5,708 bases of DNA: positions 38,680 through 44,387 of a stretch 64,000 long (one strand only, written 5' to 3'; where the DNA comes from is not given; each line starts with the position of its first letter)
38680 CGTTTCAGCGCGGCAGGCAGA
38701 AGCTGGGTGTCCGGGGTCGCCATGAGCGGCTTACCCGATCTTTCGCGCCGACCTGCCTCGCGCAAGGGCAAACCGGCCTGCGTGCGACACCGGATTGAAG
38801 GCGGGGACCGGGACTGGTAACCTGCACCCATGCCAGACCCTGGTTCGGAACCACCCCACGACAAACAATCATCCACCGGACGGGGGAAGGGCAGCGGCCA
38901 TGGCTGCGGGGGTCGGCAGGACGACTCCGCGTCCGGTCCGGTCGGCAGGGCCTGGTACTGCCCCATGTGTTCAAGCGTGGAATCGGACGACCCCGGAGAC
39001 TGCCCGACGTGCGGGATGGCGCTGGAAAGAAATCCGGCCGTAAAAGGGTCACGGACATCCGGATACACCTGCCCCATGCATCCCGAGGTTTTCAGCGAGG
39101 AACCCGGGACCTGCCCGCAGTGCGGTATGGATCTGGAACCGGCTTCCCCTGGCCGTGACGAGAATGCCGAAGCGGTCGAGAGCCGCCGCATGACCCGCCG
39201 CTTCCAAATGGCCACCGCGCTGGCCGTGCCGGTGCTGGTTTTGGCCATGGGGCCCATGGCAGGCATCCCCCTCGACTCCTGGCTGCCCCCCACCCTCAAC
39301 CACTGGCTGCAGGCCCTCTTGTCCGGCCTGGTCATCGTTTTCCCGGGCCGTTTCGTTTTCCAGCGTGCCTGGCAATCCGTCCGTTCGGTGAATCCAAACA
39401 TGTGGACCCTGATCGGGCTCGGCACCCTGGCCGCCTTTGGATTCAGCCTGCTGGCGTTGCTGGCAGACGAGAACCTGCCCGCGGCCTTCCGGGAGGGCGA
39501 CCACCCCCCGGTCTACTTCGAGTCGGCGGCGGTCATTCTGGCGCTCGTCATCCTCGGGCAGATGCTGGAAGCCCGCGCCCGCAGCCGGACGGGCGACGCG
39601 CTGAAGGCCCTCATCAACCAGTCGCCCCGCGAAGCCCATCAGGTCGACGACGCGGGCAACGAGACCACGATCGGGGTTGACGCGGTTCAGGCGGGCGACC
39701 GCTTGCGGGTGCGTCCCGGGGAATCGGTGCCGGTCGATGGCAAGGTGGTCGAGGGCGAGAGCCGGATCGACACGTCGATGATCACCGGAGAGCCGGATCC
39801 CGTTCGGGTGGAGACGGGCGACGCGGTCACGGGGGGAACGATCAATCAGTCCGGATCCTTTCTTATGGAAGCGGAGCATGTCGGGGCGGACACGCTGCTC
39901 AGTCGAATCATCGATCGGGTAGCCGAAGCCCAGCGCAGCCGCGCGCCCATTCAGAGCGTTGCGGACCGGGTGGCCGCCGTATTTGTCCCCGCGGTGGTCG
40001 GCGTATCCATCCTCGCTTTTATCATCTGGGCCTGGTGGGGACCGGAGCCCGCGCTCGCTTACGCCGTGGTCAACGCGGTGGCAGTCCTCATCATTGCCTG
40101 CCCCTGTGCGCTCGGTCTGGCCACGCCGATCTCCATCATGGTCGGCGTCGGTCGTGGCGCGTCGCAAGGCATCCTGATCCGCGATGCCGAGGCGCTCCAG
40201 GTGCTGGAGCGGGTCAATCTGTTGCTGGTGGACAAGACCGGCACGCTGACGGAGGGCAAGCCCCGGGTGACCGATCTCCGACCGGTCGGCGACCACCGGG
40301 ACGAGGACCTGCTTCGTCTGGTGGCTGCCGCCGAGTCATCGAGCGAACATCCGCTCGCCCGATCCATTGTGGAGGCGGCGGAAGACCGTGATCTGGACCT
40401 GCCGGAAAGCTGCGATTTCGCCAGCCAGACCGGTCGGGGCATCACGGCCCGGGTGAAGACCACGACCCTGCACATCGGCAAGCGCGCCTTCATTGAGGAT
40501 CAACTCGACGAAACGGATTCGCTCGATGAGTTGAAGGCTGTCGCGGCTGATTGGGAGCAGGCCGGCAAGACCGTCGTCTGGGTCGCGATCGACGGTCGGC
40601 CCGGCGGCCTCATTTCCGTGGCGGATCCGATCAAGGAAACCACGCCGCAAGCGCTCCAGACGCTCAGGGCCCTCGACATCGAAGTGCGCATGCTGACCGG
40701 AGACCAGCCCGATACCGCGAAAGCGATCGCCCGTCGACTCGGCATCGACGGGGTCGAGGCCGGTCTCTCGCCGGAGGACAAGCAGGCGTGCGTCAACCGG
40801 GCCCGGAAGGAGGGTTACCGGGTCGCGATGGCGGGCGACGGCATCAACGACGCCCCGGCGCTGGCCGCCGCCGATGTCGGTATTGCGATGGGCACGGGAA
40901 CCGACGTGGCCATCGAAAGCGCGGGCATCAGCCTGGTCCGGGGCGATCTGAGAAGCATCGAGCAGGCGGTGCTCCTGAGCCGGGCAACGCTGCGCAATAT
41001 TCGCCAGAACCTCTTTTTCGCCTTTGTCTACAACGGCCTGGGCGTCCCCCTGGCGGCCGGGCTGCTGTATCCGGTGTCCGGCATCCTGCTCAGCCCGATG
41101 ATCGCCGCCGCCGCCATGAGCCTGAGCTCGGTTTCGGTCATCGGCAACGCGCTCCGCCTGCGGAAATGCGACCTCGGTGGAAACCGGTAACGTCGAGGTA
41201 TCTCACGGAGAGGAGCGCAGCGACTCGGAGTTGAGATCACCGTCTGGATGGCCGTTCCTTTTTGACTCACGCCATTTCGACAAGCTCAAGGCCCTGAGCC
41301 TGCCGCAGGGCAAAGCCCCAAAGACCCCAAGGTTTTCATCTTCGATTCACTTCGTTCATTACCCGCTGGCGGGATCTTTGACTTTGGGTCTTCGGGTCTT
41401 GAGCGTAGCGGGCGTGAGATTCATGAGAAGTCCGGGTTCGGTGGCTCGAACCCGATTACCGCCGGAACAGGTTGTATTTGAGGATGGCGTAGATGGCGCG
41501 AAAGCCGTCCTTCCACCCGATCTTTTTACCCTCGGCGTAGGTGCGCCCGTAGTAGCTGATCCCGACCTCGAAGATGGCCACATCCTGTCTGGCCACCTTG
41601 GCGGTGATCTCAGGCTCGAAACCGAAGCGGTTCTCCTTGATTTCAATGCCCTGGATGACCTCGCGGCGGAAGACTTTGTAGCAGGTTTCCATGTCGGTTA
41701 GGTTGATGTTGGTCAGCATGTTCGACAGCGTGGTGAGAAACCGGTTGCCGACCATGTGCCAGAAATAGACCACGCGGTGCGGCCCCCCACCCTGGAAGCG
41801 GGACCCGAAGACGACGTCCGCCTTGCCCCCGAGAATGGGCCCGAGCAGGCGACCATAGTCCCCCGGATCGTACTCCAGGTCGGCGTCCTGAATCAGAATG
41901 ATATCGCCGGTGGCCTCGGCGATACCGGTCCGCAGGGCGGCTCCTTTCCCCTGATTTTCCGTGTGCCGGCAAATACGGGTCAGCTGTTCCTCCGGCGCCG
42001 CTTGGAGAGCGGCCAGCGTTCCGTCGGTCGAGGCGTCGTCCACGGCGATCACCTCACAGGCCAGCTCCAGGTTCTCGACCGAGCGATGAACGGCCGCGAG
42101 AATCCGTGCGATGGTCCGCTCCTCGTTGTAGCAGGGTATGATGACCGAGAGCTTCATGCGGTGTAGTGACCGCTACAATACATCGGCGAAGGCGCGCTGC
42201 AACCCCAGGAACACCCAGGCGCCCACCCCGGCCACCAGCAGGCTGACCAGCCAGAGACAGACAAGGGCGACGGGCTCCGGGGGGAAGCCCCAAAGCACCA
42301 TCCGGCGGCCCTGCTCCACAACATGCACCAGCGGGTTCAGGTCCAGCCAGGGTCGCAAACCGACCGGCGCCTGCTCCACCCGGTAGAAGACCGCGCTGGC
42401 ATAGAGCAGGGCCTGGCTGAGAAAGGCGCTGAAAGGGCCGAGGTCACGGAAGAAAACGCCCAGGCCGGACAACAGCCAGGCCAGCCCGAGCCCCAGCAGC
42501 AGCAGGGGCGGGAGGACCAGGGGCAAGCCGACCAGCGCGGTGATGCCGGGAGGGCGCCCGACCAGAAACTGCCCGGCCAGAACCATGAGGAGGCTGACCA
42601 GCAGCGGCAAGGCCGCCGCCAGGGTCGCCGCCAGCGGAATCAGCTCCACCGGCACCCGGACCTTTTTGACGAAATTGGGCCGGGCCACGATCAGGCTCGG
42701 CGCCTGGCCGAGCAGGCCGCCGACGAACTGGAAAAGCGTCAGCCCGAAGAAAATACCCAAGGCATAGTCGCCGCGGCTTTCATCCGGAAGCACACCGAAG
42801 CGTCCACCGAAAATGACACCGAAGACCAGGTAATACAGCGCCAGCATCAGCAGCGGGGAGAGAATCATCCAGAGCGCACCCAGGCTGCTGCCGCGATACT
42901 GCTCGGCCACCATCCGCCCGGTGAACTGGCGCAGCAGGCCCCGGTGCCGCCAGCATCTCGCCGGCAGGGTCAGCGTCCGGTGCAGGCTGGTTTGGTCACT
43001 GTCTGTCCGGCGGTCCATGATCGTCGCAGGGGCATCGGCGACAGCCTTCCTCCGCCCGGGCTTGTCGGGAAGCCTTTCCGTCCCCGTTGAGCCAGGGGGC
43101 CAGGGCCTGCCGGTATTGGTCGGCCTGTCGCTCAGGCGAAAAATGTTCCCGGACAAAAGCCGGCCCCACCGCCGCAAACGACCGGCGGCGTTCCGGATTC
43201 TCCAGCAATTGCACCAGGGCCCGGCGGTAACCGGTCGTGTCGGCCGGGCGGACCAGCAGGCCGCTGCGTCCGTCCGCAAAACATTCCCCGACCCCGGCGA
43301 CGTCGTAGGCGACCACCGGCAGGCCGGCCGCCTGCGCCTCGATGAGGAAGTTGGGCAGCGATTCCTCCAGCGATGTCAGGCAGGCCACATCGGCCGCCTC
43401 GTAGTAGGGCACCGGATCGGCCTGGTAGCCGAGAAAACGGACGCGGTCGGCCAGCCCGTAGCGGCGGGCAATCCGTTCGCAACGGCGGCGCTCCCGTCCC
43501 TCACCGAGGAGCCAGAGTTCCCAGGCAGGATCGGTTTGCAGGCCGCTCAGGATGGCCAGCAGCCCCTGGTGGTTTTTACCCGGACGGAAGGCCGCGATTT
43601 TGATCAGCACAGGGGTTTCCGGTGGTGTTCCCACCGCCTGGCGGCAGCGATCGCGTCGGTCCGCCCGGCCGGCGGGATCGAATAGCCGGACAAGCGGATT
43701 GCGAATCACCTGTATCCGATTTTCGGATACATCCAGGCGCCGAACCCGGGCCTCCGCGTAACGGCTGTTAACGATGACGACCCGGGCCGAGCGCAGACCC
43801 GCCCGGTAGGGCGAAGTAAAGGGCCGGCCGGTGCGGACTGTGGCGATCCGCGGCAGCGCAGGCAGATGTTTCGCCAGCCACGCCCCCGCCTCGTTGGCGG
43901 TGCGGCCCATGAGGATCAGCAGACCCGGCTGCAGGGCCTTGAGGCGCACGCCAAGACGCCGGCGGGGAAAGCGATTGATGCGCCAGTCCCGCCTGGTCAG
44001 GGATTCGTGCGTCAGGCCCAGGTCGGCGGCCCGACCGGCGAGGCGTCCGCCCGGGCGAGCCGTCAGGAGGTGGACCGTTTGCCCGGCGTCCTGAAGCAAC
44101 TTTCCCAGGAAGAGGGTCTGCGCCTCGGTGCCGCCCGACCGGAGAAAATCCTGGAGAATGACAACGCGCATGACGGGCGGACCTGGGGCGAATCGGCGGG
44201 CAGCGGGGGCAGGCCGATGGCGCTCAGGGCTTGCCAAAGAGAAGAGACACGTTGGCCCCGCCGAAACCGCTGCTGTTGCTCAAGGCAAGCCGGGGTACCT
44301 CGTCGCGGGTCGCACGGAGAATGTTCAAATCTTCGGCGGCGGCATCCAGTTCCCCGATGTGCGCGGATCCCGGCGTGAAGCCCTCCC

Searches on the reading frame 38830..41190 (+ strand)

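Call 17: search_protein_families(library=pfam, proteins=[window:38830-41190:+])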
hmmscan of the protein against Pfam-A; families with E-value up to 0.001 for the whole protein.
window:38830-41190:+ (786 aa): 4 families
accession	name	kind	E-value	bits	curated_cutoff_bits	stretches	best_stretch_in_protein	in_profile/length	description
PF00122.25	E1-E2_ATPase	-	3.5e-55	186.8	28.1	1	265-445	3-180/181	E1-E2 ATPase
PF00702.32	Hydrolase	-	7.1e-34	118.3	26.4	1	463-682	2-191/191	haloacid dehalogenase-like hydrolase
PF19335.5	HMBD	-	1.5e-20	73.2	23.6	2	79-105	2-28/28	Heavy metal binding domain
PF08282.18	Hydrolase_3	-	0.00033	20.9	20.9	0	664-698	205-239/255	haloacid dehalogenase-like hydrolase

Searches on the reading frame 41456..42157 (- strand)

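Call 17: search_protein_families(library=pfam, proteins=[window:41456-42157:-])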
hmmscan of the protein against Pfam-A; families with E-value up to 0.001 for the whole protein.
window:41456-42157:- (233 aa): 3 families
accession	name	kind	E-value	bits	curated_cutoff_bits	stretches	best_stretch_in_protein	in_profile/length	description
PF00535.33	Glycos_transf_2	-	2.5e-35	122.3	23.3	1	4-169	1-165/168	Glycosyl transferase family 2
PF13641.12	Glyco_tranf_2_3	-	1.4e-07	32.2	27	1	3-93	3-96/230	Glycosyltransferase like family 2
PF10111.15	Glyco_tranf_2_2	-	0.00057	19.9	27.3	1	4-93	1-91/276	Glycosyltransferase like family 2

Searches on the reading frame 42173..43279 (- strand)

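Call 27: search_protein_families(library=pfam, proteins=[window:42173-43279:-], max_evalue=0.00001)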
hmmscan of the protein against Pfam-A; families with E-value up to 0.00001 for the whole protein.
window:42173-43279:- (368 aa): 1 family
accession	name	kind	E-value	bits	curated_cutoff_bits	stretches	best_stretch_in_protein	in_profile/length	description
PF01061.29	ABC2_membrane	-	1.6e-17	64.2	26.9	1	118-323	5-205/211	ABC-2 type transporter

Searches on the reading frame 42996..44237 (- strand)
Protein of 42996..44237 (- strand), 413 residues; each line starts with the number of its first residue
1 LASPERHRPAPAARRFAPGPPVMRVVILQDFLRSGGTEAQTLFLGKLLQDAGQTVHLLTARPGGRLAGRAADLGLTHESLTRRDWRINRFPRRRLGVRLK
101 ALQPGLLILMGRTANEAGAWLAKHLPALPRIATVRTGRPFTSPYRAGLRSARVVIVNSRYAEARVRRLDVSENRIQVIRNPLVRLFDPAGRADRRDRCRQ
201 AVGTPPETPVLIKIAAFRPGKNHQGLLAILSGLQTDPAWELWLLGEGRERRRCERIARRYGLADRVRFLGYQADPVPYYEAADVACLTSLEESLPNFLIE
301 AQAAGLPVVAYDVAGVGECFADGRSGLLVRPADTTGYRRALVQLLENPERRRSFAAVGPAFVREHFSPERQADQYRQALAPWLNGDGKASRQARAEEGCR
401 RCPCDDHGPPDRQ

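Call 54: search_protein_families(library=pfam, proteins=[window:42996-44237:-], max_evalue=0.00001)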
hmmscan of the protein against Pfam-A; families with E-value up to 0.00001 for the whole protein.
window:42996-44237:- (413 aa): 5 families
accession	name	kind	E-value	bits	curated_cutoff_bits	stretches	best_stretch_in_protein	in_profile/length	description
PF00534.26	Glycos_transf_1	-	1.6e-30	106.4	26.4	1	196-355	3-166/172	Glycosyl transferases group 1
PF13692.12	Glyco_trans_1_4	-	5.3e-29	101.7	27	1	209-347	2-142/142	Glycosyl transferases group 1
PF13439.12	Glyco_transf_4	-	4.8e-11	43.4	28.5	1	35-181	2-165/170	Glycosyltransferase Family 4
PF13524.12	Glyco_trans_1_2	-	4.2e-08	33.7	25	1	279-375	44-142/144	Glycosyl transferase-like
PF13579.12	Glyco_trans_4_4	-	6.4e-06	27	29.7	1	35-180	1-157/158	Glycosyl transferase 4-like domain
